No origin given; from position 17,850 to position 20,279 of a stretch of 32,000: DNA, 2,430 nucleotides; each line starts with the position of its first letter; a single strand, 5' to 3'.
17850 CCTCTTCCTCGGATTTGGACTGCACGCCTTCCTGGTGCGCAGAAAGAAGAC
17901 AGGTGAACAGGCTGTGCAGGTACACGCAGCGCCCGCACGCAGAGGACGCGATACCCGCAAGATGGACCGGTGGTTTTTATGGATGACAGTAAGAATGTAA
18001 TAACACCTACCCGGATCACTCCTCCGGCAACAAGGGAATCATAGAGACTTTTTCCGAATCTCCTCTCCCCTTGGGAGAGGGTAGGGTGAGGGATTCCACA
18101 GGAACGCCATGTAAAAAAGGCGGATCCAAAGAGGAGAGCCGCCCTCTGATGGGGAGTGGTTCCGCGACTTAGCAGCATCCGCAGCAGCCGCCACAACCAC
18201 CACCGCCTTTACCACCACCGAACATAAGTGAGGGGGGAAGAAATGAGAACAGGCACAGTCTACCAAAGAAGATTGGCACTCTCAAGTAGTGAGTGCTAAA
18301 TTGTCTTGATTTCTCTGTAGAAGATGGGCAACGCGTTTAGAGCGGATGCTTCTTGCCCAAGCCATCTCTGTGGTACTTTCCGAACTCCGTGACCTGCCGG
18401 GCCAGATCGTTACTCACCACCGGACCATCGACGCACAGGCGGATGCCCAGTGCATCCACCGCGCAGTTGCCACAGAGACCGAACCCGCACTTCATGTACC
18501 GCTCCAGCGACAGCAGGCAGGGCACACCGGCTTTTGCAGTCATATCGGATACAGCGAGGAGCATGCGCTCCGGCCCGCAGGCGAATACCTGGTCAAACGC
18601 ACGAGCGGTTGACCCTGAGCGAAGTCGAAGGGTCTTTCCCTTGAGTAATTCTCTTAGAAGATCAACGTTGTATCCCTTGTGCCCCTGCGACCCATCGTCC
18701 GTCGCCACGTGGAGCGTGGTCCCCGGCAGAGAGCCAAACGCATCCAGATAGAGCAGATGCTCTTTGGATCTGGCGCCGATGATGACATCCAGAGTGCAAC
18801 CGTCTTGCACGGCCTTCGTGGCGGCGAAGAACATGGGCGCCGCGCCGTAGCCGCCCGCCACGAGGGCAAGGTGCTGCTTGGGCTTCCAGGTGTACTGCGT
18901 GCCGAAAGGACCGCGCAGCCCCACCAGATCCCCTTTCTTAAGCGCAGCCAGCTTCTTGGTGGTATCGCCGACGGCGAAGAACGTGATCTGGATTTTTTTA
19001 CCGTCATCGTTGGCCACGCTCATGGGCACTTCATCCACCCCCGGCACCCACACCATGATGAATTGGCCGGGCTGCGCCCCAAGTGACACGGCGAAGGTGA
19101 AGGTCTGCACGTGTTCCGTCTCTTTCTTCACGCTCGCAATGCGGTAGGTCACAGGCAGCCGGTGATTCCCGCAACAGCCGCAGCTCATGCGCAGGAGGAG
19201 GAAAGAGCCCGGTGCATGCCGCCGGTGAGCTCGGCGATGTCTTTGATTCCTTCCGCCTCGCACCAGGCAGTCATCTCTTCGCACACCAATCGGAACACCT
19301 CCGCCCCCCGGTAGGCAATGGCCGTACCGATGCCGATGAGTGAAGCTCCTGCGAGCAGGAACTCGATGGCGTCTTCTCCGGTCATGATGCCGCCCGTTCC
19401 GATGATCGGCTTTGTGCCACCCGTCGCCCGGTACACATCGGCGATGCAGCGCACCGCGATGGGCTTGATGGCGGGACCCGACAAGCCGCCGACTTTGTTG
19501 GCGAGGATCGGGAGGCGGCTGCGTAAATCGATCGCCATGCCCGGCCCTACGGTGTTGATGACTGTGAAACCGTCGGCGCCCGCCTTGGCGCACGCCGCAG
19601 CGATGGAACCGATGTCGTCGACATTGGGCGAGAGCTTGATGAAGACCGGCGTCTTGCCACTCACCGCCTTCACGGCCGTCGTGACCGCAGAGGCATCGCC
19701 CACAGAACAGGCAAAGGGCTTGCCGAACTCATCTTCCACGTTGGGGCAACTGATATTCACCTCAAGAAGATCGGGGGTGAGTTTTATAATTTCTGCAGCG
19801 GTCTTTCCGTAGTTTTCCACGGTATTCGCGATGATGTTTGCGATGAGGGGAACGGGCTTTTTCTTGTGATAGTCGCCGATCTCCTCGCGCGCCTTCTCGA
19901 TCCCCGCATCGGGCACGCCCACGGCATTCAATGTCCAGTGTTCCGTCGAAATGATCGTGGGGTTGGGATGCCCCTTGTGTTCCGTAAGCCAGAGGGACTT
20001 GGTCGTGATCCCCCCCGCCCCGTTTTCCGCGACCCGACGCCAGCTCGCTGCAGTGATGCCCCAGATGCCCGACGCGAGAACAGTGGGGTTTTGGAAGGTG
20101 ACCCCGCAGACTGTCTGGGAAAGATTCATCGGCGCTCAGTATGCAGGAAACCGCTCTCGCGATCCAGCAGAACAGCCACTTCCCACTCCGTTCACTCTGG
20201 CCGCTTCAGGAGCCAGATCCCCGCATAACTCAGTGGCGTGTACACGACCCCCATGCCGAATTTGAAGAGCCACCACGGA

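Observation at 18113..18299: Orphan CIRCE operator controlling a self-contained mini-gene for an 18-aa Gly/Cys-rich peptide instead of a chaperone operon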

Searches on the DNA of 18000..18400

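Call 63: search_rna_families(source=window, start=18000, end=18400, threshold=evalue, max_evalue=10)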
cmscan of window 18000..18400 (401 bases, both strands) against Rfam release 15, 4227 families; matches with E-value up to 10: 7.
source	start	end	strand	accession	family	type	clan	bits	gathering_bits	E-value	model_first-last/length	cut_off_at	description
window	18004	18119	-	RF02161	PART1_3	Gene; lncRNA;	-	15.4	40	0.41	1-131/131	no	Prostate androgen-regulated transcript 1 conserved region 3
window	18113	18145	-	RF00397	SNORA14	Gene; snRNA; snoRNA; HACA-box;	-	15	36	2.8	86-119/135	no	Small nucleolar RNA SNORA14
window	18059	18093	+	RF01762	whalefall-1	Gene; sRNA;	-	14.9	37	0.38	1-56/56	no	Whalefall-1 RNA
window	18215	18236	+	RF02987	GA-cis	Gene; sRNA;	-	14.9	34.7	1.8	56-77/88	no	GA-cis RNA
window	18055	18095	+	RF00381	Antizyme_FSE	Cis-reg; frameshift_element;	-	14.4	40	3.4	1-59/59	no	Antizyme RNA frameshifting stimulation element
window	18111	18169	-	RF02241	Xoo2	Gene; sRNA;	-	13.8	45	3.4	1-78/78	no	Xanthomonadaceae sRNA Xoo2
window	18059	18091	+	RF01736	flg-Rhizobiales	Cis-reg;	-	11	55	7.6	41-73/141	no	flg-Rhizobiales RNA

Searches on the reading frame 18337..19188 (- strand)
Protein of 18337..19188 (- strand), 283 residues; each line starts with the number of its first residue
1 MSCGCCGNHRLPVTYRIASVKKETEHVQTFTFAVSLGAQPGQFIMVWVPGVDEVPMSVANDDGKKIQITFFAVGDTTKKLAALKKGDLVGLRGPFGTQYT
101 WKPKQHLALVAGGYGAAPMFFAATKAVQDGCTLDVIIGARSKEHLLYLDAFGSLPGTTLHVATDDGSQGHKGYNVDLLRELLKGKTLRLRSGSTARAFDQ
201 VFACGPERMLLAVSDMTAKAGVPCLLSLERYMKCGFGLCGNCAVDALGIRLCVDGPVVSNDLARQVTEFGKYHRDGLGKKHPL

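Call 12: find_homologous_proteins(query=window:18337-19188:-, max_evalue=1e-20)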
Query window:18337-19188:- (283 aa): 2601 proteins with E <= 1e-20 among 7787 candidates; the best 120 are listed.
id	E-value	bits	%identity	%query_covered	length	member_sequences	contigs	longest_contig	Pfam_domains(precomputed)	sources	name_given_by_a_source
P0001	1.1e-180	617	100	96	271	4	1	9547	PF10418.15,PF00175.27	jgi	-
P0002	3.8e-157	540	81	100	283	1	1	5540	PF10418.15,PF00175.27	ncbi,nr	ncbi:MAG: dihydroorotate dehydrogenase electron transfer subunit [Candidatus Peribacteraceae bacteri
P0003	3.9e-157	540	82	100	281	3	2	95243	PF10418.15,PF00175.27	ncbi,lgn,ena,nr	ncbi:dihydroorotate dehydrogenase electron transfer subunit [Candidatus Peregrinibacteria bacterium 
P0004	8.7e-151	519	82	96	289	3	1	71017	PF10418.15,PF00175.27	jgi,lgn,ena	-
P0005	2.1e-144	498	79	98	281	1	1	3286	PF10418.15,PF00175.27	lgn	-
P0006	1.7e-141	489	77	100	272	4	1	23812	PF10418.15,PF00175.27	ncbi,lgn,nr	ncbi:MAG: dihydroorotate dehydrogenase electron transfer subunit [Candidatus Peribacter sp.]|nr:dihy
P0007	4.4e-136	471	77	93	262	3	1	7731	PF10418.15,PF00175.27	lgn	-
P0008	8.6e-136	470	74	100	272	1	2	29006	PF10418.15,PF00175.27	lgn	-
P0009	3.4e-132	458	71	99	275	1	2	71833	PF10418.15,PF00175.27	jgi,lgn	jgi:dihydroorotate dehydrogenase electron transfer subunit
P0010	3.6e-129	448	69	100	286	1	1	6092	PF10418.15,PF00175.27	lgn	-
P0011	9.3e-129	447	73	96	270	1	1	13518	PF10418.15,PF00175.27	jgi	jgi:dihydroorotate dehydrogenase electron transfer subunit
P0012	1.3e-127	443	71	96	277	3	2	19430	PF10418.15,PF00175.27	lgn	-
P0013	3.6e-127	442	73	96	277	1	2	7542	PF10418.15,PF00175.27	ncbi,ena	-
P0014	3.8e-127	442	70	98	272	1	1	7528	PF10418.15,PF00175.27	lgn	-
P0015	4.4e-127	441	71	96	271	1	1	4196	PF10418.15,PF00175.27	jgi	jgi:dihydroorotate dehydrogenase electron transfer subunit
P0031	9.8e-125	434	67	100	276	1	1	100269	PF10418.15,PF00175.27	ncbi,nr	ncbi:MAG: dihydroorotate dehydrogenase electron transfer subunit [Candidatus Peribacteraceae bacteri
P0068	1.6e-119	417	65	98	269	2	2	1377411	PF10418.15,PF00175.27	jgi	jgi:dihydroorotate dehydrogenase electron transfer subunit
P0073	1.4e-118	414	66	96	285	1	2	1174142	PF10418.15,PF00175.27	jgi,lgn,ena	-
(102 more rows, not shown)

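Call 13: find_encoding_contigs(protein=P0003, flank=6000, max_places=2)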
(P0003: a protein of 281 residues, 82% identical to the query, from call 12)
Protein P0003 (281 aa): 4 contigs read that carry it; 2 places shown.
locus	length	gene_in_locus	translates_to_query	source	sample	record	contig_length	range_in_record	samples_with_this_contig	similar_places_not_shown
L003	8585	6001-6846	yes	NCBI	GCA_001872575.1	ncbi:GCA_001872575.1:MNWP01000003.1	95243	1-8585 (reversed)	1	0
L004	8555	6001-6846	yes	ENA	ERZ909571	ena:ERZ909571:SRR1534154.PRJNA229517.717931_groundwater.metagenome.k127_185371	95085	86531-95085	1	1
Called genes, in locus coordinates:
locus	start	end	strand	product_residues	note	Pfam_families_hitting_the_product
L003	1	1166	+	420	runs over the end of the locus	PF00587:tRNA-synt_2b, PF03129:HGTP_anticodon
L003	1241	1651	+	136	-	-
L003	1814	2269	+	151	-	-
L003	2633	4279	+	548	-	PF06418:CTP_synth_N, PF00117:GATase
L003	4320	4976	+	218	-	PF02592:Vut_1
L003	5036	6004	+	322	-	PF01180:DHO_dh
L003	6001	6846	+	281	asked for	PF00175:NAD_binding_1 (weak), PF10418:DHODB_Fe-S_bind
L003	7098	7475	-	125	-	-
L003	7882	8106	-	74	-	-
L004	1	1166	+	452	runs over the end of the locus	PF00587:tRNA-synt_2b, PF03129:HGTP_anticodon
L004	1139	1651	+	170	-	-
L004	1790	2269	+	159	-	-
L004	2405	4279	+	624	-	PF06418:CTP_synth_N, PF00117:GATase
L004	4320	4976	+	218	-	PF02592:Vut_1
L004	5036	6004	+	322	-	PF01180:DHO_dh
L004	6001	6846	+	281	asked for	PF00175:NAD_binding_1 (weak), PF10418:DHODB_Fe-S_bind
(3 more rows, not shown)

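Call 14: find_encoding_contigs(protein=P0006, flank=6000, max_places=2)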
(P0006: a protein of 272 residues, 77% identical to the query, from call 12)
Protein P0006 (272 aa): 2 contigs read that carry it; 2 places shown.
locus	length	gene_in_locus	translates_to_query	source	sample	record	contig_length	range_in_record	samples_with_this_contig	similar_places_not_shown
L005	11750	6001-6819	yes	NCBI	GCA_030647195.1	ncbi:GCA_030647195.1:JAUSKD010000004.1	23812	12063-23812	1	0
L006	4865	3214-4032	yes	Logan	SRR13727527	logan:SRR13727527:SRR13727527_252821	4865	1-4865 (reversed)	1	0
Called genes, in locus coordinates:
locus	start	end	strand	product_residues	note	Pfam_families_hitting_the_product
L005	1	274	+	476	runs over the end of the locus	PF00587:tRNA-synt_2b, PF03129:HGTP_anticodon, PF09180:ProRS-C_1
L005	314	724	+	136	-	-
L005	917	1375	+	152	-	-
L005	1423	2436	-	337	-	PF03641:Lysine_decarbox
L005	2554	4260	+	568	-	PF06418:CTP_synth_N, PF00117:GATase, PF07722:Peptidase_C26 (faint)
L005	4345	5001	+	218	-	PF02592:Vut_1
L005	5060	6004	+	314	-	PF01180:DHO_dh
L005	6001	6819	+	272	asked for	PF00175:NAD_binding_1, PF10418:DHODB_Fe-S_bind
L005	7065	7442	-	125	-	-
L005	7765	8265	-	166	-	PF13302:Acetyltransf_3 (weak), PF00583:Acetyltransf_1, PF13673:Acetyltransf_10, PF13508:Acetyltransf_7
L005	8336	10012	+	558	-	PF00282:Pyridoxal_deC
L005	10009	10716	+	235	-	PF12710:HAD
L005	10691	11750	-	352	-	PF13692:Glyco_trans_1_4, PF00534:Glycos_transf_1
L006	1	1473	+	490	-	?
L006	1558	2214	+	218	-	PF02592:Vut_1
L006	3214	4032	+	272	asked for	PF00175:NAD_binding_1, PF10418:DHODB_Fe-S_bind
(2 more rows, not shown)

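Call 15: find_encoding_contigs(protein=P0009, flank=6000, max_places=2)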
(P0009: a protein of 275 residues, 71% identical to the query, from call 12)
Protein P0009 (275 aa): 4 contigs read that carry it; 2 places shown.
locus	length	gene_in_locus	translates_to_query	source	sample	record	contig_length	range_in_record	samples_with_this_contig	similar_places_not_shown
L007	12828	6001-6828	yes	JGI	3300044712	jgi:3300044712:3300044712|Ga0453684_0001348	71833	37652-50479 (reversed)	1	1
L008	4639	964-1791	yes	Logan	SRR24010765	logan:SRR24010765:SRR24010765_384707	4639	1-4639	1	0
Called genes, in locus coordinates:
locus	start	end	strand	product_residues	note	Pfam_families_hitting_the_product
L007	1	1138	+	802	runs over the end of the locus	PF01541:GIY-YIG, PF27096:UvrC_M (weak), PF22920:UvrC_RNaseH, PF08459:UvrC_RNaseH_dom, PF00583:Acetyltransf_1, PF13508:Acetyltransf_7, PF08459:UvrC_RNaseH_dom, PF14520:HHH_5 (weak), +1 more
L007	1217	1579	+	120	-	-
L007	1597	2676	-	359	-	PF03641:Lysine_decarbox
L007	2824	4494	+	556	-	PF06418:CTP_synth_N, PF00117:GATase, PF07722:Peptidase_C26 (weak)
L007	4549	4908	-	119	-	PF05635:23S_rRNA_IVP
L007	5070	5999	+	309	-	PF01180:DHO_dh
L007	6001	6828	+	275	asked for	PF00175:NAD_binding_1 (weak), PF10418:DHODB_Fe-S_bind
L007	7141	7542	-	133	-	-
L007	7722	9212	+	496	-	PF07705:CARDB (weak)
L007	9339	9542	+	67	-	-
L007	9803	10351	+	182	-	PF06821:Ser_hydrolase, PF12697:Abhydrolase_6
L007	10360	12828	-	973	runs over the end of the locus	PF00403:HMA, PF00122:E1-E2_ATPase, PF00702:Hydrolase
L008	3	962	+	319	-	?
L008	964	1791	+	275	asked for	PF00175:NAD_binding_1 (weak), PF10418:DHODB_Fe-S_bind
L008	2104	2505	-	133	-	-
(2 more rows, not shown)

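Call 20: find_encoding_contigs(protein=P0068, flank=3000, max_places=1)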
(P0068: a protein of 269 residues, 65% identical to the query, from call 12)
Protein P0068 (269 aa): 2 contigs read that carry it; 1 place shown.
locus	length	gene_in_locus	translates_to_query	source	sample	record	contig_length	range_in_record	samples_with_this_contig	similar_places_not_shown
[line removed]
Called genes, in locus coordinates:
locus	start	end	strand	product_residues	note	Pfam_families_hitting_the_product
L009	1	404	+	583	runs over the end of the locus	PF06418:CTP_synth_N, PF00117:GATase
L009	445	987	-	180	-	-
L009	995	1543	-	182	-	-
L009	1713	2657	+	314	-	PF01180:DHO_dh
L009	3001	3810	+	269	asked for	PF00175:NAD_binding_1, PF10418:DHODB_Fe-S_bind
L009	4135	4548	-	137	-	-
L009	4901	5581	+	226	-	PF18928:DUF5677 (weak)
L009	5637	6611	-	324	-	PF00656:Peptidase_C14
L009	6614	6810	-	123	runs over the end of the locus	PF08937:ThsB_TIR (weak), PF13676:TIR_2 (weak)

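Call 21: find_encoding_contigs(protein=P0073, flank=3000, max_places=1)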
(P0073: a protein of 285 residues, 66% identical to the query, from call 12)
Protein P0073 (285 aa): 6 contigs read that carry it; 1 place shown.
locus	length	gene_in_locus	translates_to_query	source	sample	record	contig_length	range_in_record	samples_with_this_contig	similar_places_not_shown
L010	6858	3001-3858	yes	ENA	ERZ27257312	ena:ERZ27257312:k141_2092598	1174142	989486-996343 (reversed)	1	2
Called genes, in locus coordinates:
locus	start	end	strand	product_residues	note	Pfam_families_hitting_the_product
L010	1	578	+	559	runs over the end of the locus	PF06418:CTP_synth_N, PF00117:GATase, PF07722:Peptidase_C26 (weak)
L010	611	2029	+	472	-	PF00206:Lyase_1, PF10415:FumaraseC_C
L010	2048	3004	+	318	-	PF01180:DHO_dh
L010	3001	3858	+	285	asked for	PF00175:NAD_binding_1, PF10418:DHODB_Fe-S_bind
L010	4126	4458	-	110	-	-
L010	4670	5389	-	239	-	-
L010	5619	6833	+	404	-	PF07642:BBP2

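Call 22: find_encoding_contigs(protein=P0031, flank=3000, max_places=1)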
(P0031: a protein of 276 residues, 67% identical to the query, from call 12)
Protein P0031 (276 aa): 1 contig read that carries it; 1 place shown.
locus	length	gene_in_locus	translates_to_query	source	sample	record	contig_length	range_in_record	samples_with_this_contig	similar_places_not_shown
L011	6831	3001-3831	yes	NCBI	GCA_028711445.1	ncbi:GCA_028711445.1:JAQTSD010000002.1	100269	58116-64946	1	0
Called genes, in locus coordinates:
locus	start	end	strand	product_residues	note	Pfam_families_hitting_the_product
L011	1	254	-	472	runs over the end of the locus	PF14793:DUF4478, PF03641:Lysine_decarbox, PF11892:PpnN_C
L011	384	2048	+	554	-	PF06418:CTP_synth_N, PF00117:GATase, PF07722:Peptidase_C26 (faint)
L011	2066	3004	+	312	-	PF01180:DHO_dh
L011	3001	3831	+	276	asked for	PF00175:NAD_binding_1, PF10418:DHODB_Fe-S_bind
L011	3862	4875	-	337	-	PF04389:Peptidase_M28 (weak), PF01546:Peptidase_M20, PF07687:M20_dimer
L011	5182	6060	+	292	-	PF13714:PEP_mutase, PF00463:ICL (weak)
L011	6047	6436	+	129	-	PF02776:TPP_enzyme_N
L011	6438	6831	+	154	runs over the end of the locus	PF02775:TPP_enzyme_C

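Call 45: find_related_loci(query=window:18337-19188:-, collection=metagenome_contigs, flank=2500)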
Query window:18337-19188:- (283 aa) in metagenome_contigs; peptide patterns used: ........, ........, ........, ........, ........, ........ (x = any residue, [..] = any of these).
597 stretches matched a pattern (row limit reached: there are more); 532 encode a relative of the query (tblastn E <= 1e-3); the best 80 are kept; 80 distinct loci.
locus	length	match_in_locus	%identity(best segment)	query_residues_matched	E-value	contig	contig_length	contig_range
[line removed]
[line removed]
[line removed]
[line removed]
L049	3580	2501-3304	70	10-281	3e-134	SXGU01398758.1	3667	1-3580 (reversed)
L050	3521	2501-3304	70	10-281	3e-134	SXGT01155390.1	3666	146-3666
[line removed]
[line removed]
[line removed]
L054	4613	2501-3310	68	8-281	2e-130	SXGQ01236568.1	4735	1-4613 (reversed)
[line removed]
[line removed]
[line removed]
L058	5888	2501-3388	64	8-281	4e-128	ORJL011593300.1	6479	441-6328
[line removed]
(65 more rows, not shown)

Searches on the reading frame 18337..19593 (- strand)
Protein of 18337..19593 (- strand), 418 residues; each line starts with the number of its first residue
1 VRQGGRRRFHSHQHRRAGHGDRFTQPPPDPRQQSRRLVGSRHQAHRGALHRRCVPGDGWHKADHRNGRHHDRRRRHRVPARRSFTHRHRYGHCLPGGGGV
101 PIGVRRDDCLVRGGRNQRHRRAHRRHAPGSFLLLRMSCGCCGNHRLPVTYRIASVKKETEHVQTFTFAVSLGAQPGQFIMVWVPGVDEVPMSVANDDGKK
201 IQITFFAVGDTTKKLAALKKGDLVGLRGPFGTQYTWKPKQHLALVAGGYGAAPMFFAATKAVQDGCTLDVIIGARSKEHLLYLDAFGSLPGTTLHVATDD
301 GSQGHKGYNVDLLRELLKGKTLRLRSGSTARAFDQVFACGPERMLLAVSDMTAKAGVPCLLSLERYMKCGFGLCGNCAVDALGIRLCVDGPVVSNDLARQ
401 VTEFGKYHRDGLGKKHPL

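Call 10: search_protein_families(library=pfam, proteins=[window:18337-19593:-])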
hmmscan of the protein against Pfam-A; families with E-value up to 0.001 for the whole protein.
window:18337-19593:- (418 aa): 2 families
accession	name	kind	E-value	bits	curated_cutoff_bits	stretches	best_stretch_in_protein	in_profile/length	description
PF10418.14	DHODB_Fe-S_bind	-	2.9e-09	36.9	23.9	1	364-394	1-36/41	Iron-sulfur cluster binding domain of dihydroorotate dehydrogenase B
PF00175.26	NAD_binding_1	-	5.2e-06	27.5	22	1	244-349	1-108/109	Oxidoreductase NAD-binding domain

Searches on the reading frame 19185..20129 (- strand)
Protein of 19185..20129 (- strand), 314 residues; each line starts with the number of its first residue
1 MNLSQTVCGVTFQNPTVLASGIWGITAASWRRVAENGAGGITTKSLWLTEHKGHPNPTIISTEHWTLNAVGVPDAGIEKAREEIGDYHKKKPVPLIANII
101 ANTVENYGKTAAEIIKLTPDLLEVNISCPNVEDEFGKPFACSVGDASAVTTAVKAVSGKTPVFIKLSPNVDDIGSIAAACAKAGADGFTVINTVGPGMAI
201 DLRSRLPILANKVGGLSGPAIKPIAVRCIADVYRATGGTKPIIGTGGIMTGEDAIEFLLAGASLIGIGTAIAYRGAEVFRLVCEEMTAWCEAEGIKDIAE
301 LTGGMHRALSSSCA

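Call 10: search_protein_families(library=pfam, proteins=[window:19185-20129:-])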
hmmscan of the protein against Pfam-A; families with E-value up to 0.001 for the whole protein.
window:19185-20129:- (314 aa): 1 family
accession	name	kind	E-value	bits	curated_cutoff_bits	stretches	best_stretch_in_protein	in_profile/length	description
PF01180.27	DHO_dh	-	1.1e-70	238.6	27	1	3-287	2-288/291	Dihydroorotate dehydrogenase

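Call 11: find_encoding_contigs(protein=window:19185-20129:-, flank=10000, max_places=10)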
Protein window:19185-20129:- (314 aa): 24 contigs read that carry it; 2 places shown.
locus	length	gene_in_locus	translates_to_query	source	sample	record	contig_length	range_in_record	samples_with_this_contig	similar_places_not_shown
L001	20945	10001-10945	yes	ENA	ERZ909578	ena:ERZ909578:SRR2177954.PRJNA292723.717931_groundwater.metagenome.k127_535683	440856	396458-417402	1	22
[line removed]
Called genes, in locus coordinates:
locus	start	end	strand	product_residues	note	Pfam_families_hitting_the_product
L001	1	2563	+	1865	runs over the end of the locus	-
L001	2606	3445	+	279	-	PF12705:PDDEXK_1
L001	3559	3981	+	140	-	PF02681:DUF212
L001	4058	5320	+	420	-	PF00587:tRNA-synt_2b, PF03129:HGTP_anticodon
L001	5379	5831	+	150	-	-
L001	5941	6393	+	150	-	-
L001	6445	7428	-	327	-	PF03641:Lysine_decarbox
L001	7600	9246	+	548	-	PF06418:CTP_synth_N, PF00117:GATase, PF07722:Peptidase_C26 (faint)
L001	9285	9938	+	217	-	PF02592:Vut_1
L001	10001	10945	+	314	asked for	PF01180:DHO_dh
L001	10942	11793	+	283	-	PF00175:NAD_binding_1 (weak), PF10418:DHODB_Fe-S_bind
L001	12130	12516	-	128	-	-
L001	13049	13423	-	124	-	PF01638:HxlR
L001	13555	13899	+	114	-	-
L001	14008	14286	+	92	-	PF01541:GIY-YIG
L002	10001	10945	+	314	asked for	PF01180:DHO_dh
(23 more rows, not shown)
